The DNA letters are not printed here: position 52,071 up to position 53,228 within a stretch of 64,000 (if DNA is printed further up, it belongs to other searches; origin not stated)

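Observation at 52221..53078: Full-length sigma-70 family sigma factor encoded by the phage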

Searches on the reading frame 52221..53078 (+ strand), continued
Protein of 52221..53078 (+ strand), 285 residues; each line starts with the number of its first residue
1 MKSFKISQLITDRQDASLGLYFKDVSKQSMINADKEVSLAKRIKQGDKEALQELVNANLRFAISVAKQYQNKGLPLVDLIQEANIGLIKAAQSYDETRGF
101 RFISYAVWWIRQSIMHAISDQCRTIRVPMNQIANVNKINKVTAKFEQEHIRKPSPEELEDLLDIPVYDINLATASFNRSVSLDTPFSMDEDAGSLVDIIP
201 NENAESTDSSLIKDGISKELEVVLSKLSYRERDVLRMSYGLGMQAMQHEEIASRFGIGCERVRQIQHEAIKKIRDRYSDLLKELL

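Call 16: find_related_loci(query=window:52221-53078:+, collection=viral_contigs, flank=10000)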
Query window:52221-53078:+ (285 aa) in viral_contigs; peptide patterns used: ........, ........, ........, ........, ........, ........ (x = any residue, [..] = any of these).
69 stretches matched a pattern; 64 encode a relative of the query (tblastn E <= 1e-3); 64 distinct loci.
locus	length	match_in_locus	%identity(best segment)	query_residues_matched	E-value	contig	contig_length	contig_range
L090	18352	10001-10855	65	1-285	1e-124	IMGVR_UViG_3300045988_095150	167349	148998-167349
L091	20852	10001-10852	65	1-285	1e-123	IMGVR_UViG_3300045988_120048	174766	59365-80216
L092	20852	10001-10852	65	1-285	4e-123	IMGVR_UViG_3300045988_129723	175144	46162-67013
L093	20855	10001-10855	68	1-285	1e-122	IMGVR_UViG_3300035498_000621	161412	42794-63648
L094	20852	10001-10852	64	1-285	2e-122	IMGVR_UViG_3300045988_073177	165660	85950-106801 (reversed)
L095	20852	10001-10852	66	1-285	3e-119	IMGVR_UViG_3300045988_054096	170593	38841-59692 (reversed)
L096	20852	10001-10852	65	1-285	3e-118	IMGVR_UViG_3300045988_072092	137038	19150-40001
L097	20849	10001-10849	62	1-285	4e-118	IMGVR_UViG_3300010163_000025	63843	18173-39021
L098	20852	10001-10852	60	1-285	6e-118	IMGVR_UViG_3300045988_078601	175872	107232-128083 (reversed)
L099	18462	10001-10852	65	1-285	2e-122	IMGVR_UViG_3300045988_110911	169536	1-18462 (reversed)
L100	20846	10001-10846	58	1-285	2e-103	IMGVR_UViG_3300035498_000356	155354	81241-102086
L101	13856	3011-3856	53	1-285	8e-92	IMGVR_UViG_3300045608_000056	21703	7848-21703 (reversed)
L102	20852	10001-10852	65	1-285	2e-124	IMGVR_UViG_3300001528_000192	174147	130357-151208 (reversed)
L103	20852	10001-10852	65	1-285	5e-118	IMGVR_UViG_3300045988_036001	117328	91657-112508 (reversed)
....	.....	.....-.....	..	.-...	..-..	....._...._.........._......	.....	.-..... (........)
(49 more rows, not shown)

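Call 18: list_cluster_members(proteins=[P0048, P0035, P0044])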
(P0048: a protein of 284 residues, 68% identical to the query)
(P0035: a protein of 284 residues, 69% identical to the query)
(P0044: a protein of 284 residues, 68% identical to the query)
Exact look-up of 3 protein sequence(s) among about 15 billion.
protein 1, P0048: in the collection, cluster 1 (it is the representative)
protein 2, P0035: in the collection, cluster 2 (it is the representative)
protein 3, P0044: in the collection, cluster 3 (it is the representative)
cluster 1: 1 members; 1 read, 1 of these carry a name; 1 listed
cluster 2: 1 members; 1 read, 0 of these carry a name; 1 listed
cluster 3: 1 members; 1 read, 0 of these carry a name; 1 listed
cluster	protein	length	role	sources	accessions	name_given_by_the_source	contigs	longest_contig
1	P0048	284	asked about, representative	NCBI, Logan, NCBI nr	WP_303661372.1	RNA polymerase sigma factor RpoD/SigA [Bacteroides intestinalis]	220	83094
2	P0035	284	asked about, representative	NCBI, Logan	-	-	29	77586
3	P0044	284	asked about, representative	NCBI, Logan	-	-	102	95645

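Call 19: search_solved_structures(query=window:52221-53078:+, max_evalue=1e-20, show_alignments=3)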
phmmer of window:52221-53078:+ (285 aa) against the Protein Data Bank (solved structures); distinct sequences matched with E-value up to 1e-20: 61 (the best 60 are shown).
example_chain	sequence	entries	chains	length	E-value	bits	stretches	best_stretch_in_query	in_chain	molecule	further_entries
8x6f_E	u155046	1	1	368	2.4e-60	207.2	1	18-275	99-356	RNA polymerase sigma factor SigA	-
7ckq_F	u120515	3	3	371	1.5e-56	194.8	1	18-276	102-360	RNA polymerase sigma factor SigA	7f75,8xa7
7l7b_F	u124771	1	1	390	2.8e-56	193.9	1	17-275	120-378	RNA polymerase sigma factor SigA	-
7ye1_F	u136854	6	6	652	1.9e-55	191.2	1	39-275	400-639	RNA polymerase sigma factor RpoD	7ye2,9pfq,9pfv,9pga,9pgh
7xya_F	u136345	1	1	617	5.8e-55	189.6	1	34-275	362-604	RNA polymerase sigma factor RpoD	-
9dvs_G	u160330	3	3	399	1.4e-54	188.3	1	42-283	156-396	RNA polymerase sigma factor SigA1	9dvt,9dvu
8h3v_G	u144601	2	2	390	5.3e-54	186.4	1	48-283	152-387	RNA polymerase sigma factor SigA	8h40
8gzg_F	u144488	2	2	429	2.1e-53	184.5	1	43-283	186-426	RNA polymerase sigma factor SigA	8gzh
9gdo_F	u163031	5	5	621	3.9e-52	180.3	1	31-281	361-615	RNA polymerase sigma factor RpoD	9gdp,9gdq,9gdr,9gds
8k59_F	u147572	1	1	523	6.4e-52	179.6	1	39-281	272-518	RNA polymerase sigma factor RpoD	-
4ljz_F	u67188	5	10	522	7e-52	179.5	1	39-281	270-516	RNA polymerase sigma factor RpoD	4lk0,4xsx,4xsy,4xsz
3iyd_F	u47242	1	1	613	7e-52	179.5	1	39-281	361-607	RNA polymerase sigma factor rpoD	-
8ad1_F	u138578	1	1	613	7.4e-52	179.4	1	39-281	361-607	RNA polymerase sigma factor RpoD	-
5vt0_L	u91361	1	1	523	7.6e-52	179.4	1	39-281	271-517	RNA polymerase sigma factor RpoD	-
6n60_F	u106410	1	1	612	8.4e-52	179.2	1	39-281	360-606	RNA polymerase sigma factor RpoD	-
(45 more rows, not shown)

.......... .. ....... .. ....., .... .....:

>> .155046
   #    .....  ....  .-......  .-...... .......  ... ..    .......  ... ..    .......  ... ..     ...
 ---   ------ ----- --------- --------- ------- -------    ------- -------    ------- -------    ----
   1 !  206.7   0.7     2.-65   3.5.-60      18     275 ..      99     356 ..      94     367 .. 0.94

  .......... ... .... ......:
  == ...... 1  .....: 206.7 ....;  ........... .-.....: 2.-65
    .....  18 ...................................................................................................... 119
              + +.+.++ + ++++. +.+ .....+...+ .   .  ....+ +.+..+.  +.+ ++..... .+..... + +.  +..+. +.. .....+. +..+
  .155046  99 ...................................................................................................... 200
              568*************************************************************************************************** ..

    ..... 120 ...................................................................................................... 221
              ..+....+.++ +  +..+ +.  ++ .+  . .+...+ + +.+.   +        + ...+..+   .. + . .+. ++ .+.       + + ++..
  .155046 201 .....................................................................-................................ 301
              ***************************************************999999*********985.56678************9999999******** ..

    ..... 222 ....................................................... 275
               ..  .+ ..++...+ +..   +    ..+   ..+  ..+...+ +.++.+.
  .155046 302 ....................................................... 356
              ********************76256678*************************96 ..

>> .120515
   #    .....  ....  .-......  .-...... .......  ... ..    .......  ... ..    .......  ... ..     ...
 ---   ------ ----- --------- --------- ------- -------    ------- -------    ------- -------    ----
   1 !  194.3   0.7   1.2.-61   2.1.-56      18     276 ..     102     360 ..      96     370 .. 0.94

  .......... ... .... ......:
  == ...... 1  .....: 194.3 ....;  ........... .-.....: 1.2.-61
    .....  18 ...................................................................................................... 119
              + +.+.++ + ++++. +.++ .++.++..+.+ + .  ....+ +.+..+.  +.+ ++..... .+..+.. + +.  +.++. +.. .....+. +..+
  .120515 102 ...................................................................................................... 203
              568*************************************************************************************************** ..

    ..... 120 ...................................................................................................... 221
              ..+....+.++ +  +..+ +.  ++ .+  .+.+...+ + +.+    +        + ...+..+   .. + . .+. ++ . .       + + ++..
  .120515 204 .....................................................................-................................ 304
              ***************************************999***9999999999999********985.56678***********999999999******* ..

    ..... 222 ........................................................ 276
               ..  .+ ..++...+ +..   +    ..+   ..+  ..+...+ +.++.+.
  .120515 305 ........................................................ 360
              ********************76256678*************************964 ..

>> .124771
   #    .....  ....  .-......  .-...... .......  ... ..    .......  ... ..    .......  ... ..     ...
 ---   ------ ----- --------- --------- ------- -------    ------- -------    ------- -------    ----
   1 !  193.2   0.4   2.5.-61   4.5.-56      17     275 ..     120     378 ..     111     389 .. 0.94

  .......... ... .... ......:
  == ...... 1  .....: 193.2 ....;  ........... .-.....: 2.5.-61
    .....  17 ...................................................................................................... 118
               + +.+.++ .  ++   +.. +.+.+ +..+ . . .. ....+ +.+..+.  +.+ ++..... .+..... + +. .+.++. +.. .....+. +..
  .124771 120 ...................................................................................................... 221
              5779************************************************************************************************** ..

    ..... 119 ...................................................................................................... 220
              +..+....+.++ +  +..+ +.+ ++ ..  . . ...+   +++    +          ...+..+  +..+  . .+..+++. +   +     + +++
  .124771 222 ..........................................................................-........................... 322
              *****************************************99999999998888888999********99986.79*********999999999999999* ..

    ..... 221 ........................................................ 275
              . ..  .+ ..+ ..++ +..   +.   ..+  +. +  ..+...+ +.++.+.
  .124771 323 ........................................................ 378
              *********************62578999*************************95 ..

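Call 21: find_encoding_contigs(protein=P0048, flank=10000, max_places=4)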
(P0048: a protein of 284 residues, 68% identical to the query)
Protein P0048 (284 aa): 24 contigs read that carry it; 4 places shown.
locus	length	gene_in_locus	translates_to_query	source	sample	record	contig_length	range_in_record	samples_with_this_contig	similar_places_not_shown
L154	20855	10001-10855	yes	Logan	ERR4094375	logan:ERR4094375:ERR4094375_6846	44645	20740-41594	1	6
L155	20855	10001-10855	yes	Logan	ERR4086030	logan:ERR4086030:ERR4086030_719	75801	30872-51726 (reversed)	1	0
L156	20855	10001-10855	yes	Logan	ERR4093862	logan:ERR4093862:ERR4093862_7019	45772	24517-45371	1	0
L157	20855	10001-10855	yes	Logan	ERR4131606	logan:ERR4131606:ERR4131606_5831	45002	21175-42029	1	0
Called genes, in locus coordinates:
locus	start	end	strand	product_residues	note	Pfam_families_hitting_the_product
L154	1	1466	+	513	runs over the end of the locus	PF02867:Ribonuc_red_lgC, PF12637:TSCPD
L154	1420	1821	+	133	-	-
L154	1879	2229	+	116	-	-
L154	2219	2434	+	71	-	-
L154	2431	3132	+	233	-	PF00149:Metallophos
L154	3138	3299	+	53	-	-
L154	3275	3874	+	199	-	PF22769:DCD, PF00692:dUTPase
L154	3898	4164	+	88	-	-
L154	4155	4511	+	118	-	-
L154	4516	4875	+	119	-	-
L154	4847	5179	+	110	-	-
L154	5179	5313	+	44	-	-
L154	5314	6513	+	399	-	PF01068:DNA_ligase_A_M, PF09414:RNA_ligase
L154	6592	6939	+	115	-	-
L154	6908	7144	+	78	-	-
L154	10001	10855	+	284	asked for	PF00140:Sigma70_r1_2 (weak), PF04542:Sigma70_r2, PF04539:Sigma70_r3, PF04545:Sigma70_r4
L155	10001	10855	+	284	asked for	PF00140:Sigma70_r1_2 (weak), PF04542:Sigma70_r2, PF04539:Sigma70_r3, PF04545:Sigma70_r4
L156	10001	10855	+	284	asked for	PF00140:Sigma70_r1_2 (weak), PF04542:Sigma70_r2, PF04539:Sigma70_r3, PF04545:Sigma70_r4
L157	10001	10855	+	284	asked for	PF00140:Sigma70_r1_2 (weak), PF04542:Sigma70_r2, PF04539:Sigma70_r3, PF04545:Sigma70_r4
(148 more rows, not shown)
